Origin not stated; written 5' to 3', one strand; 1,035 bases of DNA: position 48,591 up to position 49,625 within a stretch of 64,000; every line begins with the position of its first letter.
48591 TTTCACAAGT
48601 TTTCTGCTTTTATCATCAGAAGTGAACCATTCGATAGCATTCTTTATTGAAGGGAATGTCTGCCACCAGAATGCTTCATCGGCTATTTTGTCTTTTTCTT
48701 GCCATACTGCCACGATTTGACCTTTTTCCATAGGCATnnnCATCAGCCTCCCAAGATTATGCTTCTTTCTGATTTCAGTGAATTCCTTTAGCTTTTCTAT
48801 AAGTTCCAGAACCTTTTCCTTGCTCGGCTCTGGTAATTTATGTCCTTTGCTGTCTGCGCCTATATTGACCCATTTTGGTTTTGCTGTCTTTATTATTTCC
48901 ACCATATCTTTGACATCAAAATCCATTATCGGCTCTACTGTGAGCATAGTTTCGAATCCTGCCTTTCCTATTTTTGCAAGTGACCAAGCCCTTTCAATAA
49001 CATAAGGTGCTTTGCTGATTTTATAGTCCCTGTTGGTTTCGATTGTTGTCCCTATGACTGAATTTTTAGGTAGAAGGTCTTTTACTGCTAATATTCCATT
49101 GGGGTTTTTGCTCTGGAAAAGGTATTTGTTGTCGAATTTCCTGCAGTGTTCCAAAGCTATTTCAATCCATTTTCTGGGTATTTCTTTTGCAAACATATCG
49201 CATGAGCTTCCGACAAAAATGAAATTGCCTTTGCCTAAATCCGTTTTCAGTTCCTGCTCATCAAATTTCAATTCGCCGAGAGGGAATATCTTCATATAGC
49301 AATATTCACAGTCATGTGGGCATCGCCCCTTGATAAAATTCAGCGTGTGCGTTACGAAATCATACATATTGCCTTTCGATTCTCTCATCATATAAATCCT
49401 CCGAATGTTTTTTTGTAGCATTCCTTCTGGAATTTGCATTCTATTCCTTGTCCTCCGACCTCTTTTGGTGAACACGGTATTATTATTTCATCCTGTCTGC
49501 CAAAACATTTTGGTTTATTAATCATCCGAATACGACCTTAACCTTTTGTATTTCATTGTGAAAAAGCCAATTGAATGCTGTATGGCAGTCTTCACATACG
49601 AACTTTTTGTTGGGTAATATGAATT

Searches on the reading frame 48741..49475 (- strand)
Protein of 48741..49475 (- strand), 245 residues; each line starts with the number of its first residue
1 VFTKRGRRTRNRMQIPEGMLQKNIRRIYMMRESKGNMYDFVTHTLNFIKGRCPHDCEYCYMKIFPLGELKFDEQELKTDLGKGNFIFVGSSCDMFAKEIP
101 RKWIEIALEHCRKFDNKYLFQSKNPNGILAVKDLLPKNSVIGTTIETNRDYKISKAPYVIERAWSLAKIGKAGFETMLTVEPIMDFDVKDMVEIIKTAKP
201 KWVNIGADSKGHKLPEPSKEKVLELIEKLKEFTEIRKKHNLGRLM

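Call 88: search_protein_families(library=phrogs, proteins=[window:48741-49475:-], max_evalue=0.001)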
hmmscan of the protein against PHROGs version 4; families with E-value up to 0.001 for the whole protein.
window:48741-49475:- (245 aa): 2 families
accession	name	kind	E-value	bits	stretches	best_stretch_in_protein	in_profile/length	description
phrog_2045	-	unknown function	2e-10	41.6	1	68-213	58-204/299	-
phrog_13321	-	unknown function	6.2e-05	23.3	1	21-238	23-258/307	-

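Call 109: search_protein_families(library=pfam, proteins=[window:48741-49475:-], max_evalue=0.001)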
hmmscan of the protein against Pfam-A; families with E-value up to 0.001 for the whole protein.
window:48741-49475:- (245 aa): 2 families
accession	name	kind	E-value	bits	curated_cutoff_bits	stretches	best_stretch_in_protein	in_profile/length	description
PF04055.27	Radical_SAM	-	2.6e-05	24.9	29.5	0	50-231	5-138/166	Radical SAM superfamily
PF07505.17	DUF5131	-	4.5e-05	23.5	28.9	1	80-209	67-184/243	Protein of unknown function (DUF5131)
